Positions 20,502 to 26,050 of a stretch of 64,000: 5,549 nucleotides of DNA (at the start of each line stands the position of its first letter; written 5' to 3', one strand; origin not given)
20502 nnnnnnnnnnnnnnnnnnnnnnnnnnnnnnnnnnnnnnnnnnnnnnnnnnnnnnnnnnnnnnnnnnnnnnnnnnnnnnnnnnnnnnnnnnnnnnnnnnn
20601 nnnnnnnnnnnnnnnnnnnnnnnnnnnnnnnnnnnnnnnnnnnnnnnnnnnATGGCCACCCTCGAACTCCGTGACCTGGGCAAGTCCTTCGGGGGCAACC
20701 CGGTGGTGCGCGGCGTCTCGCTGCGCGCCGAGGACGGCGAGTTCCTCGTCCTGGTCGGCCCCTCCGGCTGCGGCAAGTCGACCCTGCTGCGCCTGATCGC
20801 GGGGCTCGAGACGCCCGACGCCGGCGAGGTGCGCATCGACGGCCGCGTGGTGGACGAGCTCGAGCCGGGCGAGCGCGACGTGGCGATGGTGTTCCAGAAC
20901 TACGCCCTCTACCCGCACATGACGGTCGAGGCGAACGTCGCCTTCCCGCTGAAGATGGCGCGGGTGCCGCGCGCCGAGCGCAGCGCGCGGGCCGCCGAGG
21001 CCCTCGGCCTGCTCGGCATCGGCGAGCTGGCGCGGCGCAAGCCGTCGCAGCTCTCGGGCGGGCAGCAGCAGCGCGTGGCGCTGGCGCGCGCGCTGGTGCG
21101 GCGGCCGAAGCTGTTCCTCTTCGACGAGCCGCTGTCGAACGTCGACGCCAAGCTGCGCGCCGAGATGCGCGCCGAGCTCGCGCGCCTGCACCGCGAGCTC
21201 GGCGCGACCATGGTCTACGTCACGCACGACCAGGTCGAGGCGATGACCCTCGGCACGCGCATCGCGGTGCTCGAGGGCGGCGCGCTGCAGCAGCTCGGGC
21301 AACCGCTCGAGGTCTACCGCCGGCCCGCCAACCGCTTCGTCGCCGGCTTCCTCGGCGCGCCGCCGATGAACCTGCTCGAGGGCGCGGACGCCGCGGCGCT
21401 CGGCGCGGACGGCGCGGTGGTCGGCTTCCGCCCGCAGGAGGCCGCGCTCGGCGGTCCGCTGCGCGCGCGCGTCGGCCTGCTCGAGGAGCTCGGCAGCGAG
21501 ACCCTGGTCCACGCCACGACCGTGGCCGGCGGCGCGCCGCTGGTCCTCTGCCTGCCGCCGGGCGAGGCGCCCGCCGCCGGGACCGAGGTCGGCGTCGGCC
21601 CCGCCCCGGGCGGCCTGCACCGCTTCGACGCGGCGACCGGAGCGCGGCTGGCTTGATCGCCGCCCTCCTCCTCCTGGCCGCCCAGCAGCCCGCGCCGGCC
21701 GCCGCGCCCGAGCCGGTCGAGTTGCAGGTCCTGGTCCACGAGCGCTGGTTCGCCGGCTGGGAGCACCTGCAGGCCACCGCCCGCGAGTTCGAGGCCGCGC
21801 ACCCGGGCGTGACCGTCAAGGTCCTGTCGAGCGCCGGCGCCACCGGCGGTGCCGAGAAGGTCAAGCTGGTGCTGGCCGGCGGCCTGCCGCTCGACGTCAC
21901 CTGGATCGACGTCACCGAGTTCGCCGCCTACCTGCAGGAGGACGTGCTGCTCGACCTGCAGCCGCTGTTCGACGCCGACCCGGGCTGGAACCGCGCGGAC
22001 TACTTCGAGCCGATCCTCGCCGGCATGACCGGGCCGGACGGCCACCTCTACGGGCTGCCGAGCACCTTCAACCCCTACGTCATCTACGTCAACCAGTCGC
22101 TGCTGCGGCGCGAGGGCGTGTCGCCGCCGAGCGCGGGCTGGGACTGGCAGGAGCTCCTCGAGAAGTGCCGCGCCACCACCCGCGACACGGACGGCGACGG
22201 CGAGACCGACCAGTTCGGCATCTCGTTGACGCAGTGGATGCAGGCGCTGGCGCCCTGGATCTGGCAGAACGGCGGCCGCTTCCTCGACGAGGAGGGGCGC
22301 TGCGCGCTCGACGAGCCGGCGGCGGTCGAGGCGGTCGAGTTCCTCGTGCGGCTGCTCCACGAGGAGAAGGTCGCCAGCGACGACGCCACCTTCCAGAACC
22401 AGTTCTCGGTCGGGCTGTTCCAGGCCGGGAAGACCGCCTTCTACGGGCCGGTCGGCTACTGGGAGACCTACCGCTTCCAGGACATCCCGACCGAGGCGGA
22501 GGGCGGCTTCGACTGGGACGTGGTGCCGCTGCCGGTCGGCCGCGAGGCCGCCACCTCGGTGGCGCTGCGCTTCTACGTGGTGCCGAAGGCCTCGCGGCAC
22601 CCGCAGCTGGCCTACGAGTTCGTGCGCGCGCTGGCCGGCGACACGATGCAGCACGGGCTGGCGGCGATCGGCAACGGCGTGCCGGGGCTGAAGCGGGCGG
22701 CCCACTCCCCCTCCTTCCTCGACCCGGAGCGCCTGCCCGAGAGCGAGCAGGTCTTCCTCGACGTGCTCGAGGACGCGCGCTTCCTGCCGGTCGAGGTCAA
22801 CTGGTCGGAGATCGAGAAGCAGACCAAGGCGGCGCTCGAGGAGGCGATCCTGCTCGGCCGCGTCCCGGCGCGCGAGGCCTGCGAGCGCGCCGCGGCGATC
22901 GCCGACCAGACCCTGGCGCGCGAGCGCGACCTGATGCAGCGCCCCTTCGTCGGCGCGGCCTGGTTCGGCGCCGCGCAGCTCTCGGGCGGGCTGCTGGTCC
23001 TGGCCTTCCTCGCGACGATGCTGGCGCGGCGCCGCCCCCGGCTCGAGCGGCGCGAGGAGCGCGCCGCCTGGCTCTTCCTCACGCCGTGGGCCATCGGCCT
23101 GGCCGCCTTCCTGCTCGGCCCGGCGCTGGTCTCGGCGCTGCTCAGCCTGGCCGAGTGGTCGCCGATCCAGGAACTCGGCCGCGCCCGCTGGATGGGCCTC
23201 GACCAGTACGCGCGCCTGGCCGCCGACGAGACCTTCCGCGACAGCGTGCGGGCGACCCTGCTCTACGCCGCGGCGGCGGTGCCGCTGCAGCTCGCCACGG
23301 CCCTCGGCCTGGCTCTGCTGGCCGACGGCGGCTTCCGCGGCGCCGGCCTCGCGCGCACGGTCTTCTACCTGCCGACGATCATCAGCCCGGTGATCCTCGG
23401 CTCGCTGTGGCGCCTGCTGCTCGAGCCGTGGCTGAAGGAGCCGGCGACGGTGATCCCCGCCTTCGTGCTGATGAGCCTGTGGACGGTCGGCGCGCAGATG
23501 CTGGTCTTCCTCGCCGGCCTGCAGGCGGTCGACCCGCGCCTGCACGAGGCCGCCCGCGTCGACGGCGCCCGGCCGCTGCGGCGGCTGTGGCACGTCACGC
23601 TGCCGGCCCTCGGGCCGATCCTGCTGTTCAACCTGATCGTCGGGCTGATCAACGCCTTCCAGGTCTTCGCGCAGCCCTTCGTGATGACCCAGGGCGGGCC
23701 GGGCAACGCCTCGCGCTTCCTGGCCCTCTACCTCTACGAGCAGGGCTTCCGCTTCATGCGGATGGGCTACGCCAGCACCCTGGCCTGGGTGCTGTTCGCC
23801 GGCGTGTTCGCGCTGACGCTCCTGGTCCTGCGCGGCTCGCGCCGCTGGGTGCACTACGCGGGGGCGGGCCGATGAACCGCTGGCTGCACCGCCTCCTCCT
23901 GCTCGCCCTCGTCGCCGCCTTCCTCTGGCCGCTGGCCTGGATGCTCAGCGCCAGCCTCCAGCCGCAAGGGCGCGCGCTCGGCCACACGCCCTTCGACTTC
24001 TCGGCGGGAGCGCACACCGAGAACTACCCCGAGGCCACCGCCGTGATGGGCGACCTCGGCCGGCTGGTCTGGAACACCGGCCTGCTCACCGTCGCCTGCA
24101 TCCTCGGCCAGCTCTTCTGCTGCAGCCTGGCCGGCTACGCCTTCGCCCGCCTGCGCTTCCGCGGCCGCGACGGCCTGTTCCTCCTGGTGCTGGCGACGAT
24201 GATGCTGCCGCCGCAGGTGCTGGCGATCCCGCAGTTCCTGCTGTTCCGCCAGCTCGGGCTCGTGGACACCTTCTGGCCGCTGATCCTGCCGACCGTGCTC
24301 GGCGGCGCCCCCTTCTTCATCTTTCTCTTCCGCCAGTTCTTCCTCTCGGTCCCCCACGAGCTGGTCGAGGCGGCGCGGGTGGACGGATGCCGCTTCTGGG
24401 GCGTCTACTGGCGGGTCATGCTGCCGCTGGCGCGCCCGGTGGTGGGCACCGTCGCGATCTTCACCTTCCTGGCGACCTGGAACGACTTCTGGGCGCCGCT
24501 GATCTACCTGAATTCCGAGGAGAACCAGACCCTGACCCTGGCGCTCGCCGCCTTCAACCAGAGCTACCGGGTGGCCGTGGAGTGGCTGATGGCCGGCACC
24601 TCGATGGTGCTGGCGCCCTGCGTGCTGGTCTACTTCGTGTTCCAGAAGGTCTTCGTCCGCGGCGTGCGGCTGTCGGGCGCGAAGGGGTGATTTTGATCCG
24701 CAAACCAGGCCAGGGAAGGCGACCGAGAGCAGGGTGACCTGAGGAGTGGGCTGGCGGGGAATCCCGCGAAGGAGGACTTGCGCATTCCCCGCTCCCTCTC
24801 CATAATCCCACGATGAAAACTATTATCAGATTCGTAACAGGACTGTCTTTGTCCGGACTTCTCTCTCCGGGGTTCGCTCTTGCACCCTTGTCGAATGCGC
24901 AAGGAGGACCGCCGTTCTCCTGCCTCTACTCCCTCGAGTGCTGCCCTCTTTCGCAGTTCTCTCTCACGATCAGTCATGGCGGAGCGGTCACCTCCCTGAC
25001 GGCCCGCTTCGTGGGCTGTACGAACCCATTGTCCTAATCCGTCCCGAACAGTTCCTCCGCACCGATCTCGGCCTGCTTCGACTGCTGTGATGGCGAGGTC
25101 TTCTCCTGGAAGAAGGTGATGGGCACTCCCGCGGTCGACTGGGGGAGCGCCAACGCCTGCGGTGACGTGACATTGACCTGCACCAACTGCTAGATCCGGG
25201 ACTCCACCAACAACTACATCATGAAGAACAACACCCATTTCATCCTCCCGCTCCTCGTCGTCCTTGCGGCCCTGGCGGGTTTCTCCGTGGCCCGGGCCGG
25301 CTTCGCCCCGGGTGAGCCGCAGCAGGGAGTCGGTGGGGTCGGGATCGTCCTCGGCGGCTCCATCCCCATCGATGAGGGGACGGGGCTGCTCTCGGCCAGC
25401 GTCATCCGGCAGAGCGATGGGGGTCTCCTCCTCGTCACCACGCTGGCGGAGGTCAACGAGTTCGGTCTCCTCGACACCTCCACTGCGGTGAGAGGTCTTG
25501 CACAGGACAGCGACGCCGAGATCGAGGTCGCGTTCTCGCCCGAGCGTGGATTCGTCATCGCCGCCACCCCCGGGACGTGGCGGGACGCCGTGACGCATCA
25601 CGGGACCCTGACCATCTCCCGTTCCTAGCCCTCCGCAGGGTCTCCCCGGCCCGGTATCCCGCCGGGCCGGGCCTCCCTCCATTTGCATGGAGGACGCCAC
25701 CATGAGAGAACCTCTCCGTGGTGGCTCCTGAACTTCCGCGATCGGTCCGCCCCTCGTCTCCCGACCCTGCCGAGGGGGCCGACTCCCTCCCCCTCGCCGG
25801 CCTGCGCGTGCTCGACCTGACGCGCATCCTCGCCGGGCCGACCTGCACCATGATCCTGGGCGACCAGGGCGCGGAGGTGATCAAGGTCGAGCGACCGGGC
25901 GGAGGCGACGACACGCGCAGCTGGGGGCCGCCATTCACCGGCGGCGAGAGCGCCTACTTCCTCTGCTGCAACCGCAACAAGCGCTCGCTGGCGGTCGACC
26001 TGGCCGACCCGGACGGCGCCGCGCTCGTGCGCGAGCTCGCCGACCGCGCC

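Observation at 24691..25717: One-kilobase islet of atypical composition with small secreted-protein ORFs between an ABC importer and a CoA-transferase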

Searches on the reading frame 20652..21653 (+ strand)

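Call 6: search_protein_families(library=pfam, proteins=[window:20652-21653:+], max_evalue=0.1)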
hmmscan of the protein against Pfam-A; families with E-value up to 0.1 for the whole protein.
window:20652-21653:+ (334 aa): 19 families
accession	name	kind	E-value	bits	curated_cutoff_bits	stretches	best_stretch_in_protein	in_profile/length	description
PF00005.33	ABC_tran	-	7.6e-38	130.6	25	1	20-161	2-136/137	ABC transporter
PF13304.12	AAA_21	-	2.5e-08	34.8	27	2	31-52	1-22/304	AAA domain, putative AbiEii toxin, Type IV TA system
PF08402.16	TOBE_2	-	5.7e-06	26.8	21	1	260-325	4-76/76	TOBE domain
PF20703.3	nSTAND1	-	7.3e-05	23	27.1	1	13-104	17-106/379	Novel STAND NTPase 1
PF03459.23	TOBE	-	0.00038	21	22.3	1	270-313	7-53/64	TOBE domain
PF02463.25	SMC_N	-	0.00041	20.3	40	0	125-193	135-198/220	RecF/RecN/SMC N terminal domain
PF13191.12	AAA_16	-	0.00072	20.5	32.6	1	25-56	20-52/167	AAA ATPase domain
PF13401.12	AAA_22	-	0.0011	19.7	27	1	28-52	4-28/130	AAA domain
PF03193.22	RsgA_GTPase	-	0.0013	19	30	1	29-61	106-138/174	RsgA GTPase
PF13671.12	AAA_33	-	0.0032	18.2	27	0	32-47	2-17/143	AAA domain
PF03215.21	Rad17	-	0.0039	17.6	23.8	1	24-51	40-67/186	Rad17 P-loop domain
PF13481.12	AAA_25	-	0.0075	16.3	27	0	28-46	32-50/195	AAA domain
PF13521.12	AAA_28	-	0.0084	16.8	27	1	33-60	3-31/164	AAA domain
PF13555.12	AAA_29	-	0.013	15.7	27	1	28-46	22-39/61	P-loop containing region of AAA domain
PF07728.20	AAA_5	-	0.018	15.5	22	1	32-52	2-22/139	AAA domain (dynein-related subfamily)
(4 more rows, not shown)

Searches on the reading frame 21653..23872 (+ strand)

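Call 6: search_protein_families(library=pfam, proteins=[window:21653-23872:+], max_evalue=0.1)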
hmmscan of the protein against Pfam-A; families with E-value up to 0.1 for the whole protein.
window:21653-23872:+ (740 aa): 4 families
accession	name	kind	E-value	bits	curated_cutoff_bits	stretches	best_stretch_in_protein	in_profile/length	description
PF01547.30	SBP_bac_1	-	2.8e-38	133.1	26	1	41-333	12-306/307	Bacterial extracellular solute-binding protein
PF13416.11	SBP_bac_8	-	2.8e-29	103.2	27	1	42-355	2-271/279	Bacterial extracellular solute-binding protein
PF00528.27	BPD_transp_1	-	1.1e-09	38.8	26.4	1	558-724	11-167/184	Binding-protein-dependent transport system inner membrane component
PF13531.11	SBP_bac_11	-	0.021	15.1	25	0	39-101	13-69/227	Bacterial extracellular solute-binding protein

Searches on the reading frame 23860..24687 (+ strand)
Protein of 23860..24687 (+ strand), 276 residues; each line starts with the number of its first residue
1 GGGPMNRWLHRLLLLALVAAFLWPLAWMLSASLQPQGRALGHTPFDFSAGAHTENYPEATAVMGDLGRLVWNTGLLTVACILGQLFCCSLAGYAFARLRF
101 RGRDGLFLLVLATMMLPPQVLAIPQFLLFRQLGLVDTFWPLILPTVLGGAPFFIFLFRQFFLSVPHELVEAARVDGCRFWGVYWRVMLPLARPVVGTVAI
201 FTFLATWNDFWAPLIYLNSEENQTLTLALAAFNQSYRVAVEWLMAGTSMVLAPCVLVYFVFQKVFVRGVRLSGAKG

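Call 6: search_protein_families(library=pfam, proteins=[window:23860-24687:+], max_evalue=0.1)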
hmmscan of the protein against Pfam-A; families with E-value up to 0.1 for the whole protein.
window:23860-24687:+ (276 aa): 1 family
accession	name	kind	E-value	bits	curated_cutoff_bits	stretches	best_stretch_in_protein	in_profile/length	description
PF00528.27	BPD_transp_1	-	3.1e-25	89.4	26.4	1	90-270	3-183/184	Binding-protein-dependent transport system inner membrane component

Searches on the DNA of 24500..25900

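Call 79: search_rna_families(source=window, start=24500, end=25900, threshold=evalue, max_evalue=1)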
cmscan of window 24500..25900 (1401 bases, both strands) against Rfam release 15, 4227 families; matches with E-value up to 1: 0.
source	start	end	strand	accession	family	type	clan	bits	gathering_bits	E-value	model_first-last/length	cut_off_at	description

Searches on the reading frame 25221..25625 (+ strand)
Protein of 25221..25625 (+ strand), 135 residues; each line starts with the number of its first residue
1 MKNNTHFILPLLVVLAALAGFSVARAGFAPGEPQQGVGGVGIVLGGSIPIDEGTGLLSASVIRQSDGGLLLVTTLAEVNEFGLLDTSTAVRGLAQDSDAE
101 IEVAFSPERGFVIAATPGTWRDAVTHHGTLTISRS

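Call 6: search_protein_families(library=pfam, proteins=[window:25221-25625:+], max_evalue=0.1)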
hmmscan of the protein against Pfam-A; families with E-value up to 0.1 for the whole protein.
window:25221-25625:+ (135 aa): 0 families

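Call 23: find_homologous_proteins(query=window:25221-25625:+, max_evalue=0.01)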
Query window:25221-25625:+ (135 aa): 3 proteins with E <= 0.01 among 393 candidates.
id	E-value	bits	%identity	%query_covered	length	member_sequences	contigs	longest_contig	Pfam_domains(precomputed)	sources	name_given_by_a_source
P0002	3.5e-79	281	100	100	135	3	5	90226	-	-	-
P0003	5.7e-49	183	66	99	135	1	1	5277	-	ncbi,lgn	-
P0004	1.0e-42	163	63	84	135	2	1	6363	-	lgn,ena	-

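Call 34: find_encoding_contigs(protein=P0002, flank=3000, max_places=8)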
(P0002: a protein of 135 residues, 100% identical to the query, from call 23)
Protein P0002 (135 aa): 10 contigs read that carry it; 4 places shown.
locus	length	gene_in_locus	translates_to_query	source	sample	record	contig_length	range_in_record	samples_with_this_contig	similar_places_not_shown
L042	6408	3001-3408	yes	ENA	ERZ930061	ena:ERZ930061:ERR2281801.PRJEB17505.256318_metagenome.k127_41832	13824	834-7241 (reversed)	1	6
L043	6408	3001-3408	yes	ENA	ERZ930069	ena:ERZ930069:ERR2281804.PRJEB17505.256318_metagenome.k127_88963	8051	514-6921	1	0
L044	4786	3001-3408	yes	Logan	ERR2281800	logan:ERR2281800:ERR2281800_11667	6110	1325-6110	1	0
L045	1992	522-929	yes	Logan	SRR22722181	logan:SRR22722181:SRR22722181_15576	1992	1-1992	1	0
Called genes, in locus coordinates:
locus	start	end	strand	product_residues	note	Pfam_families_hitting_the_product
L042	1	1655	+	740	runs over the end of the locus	PF01547:SBP_bac_1, PF13416:SBP_bac_8, PF00528:BPD_transp_1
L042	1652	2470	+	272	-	PF00528:BPD_transp_1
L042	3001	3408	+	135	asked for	-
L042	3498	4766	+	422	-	PF02515:CoA_transf_3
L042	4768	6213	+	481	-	PF00657:Lipase_GDSL, PF04311:DUF459 (faint), PF13472:Lipase_GDSL_2, PF00657:Lipase_GDSL (weak), PF13472:Lipase_GDSL_2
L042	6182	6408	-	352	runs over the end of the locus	?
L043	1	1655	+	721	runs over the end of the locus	?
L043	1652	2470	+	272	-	PF00528:BPD_transp_1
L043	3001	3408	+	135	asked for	-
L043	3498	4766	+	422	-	PF02515:CoA_transf_3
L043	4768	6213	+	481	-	PF00657:Lipase_GDSL, PF04311:DUF459 (faint), PF13472:Lipase_GDSL_2, PF00657:Lipase_GDSL (weak), PF13472:Lipase_GDSL_2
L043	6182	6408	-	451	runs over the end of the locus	?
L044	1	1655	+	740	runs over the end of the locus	PF01547:SBP_bac_1, PF13416:SBP_bac_8, PF00528:BPD_transp_1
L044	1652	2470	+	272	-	PF00528:BPD_transp_1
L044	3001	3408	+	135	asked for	-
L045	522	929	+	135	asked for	-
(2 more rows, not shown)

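Call 35: find_encoding_contigs(protein=P0004, flank=3000, max_places=6)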
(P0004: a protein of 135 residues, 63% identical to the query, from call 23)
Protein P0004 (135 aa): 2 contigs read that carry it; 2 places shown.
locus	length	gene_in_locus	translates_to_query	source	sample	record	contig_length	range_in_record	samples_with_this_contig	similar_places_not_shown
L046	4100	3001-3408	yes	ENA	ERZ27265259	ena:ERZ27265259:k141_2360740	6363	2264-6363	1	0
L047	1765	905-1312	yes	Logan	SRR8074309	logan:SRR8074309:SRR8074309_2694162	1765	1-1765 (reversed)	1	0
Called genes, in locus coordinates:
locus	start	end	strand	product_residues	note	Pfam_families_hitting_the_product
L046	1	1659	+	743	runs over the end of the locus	PF01547:SBP_bac_1, PF13416:SBP_bac_8, PF00528:BPD_transp_1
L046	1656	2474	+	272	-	PF00528:BPD_transp_1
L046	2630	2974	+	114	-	-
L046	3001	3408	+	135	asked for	-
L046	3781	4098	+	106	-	?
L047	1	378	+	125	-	?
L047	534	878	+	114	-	-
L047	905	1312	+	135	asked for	-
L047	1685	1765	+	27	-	?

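Call 69: search_protein_families(library=ncbifam, proteins=[window:25221-25625:+], max_evalue=1)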
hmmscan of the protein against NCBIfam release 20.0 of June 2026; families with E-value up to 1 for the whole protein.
window:25221-25625:+ (135 aa): 0 families

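Call 103: search_protein_families(library=padloc, proteins=[window:25221-25625:+], max_evalue=0.1)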
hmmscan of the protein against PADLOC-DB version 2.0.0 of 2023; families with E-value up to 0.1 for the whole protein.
window:25221-25625:+ (135 aa): 0 families

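Call 104: search_protein_families(library=phrogs, proteins=[window:25221-25625:+], max_evalue=0.1)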
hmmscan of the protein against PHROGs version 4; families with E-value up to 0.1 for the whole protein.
window:25221-25625:+ (135 aa): 1 family
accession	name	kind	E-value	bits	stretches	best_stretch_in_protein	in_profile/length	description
phrog_3040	-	unknown function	0.052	14.7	1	10-59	21-70/75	-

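Call 110: search_dna_similar(query=window:25221-25625:+, collection=plasmids, mode=protein, max_evalue=0.01, max_rows=5)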
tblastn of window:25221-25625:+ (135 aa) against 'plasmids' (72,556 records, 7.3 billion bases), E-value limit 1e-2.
No match.

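Call 112: search_dna_similar(query=window:25221-25625:+, collection=phages, mode=protein, max_evalue=0.01, max_rows=5)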
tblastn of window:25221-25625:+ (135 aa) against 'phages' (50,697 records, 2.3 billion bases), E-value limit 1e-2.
No match.
